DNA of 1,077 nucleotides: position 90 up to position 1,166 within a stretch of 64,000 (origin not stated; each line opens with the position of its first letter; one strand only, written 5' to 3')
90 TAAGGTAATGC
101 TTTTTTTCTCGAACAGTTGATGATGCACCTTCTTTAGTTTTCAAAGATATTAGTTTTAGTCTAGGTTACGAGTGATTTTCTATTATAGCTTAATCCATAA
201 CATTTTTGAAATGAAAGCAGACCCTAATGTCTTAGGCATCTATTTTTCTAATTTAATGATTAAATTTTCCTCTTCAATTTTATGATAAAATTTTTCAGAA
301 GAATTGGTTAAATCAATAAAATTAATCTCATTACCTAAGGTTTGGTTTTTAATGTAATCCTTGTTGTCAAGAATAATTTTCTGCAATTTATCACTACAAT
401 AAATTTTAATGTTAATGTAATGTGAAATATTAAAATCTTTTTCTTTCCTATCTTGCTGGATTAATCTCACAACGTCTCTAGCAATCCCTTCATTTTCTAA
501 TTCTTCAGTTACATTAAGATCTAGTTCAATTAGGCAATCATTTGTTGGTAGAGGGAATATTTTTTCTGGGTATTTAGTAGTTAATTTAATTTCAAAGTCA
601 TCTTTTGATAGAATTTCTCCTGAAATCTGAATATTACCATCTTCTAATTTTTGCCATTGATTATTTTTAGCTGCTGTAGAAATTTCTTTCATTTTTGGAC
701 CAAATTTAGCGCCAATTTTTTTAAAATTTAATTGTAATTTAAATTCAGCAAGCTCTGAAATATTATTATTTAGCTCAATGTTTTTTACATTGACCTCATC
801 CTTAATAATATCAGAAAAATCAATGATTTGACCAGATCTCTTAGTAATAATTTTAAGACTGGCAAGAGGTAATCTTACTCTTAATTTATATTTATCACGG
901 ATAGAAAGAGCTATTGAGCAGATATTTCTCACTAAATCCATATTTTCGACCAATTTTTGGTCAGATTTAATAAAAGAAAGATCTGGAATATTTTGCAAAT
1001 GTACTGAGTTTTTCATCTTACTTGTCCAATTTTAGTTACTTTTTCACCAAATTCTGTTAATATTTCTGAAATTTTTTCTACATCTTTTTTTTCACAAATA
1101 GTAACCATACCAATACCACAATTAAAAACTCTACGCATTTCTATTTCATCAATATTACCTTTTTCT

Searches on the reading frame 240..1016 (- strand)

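Call 71: search_protein_families(library=pfam, proteins=[window:240-1016:-], max_evalue=0.00001)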
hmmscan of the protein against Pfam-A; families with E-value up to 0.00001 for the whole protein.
window:240-1016:- (258 aa): 1 family
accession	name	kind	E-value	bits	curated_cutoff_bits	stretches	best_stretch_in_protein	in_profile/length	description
PF19302.4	DUF5915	-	3.8e-33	115.1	27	1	69-258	2-194/195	Domain of unknown function (DUF5915)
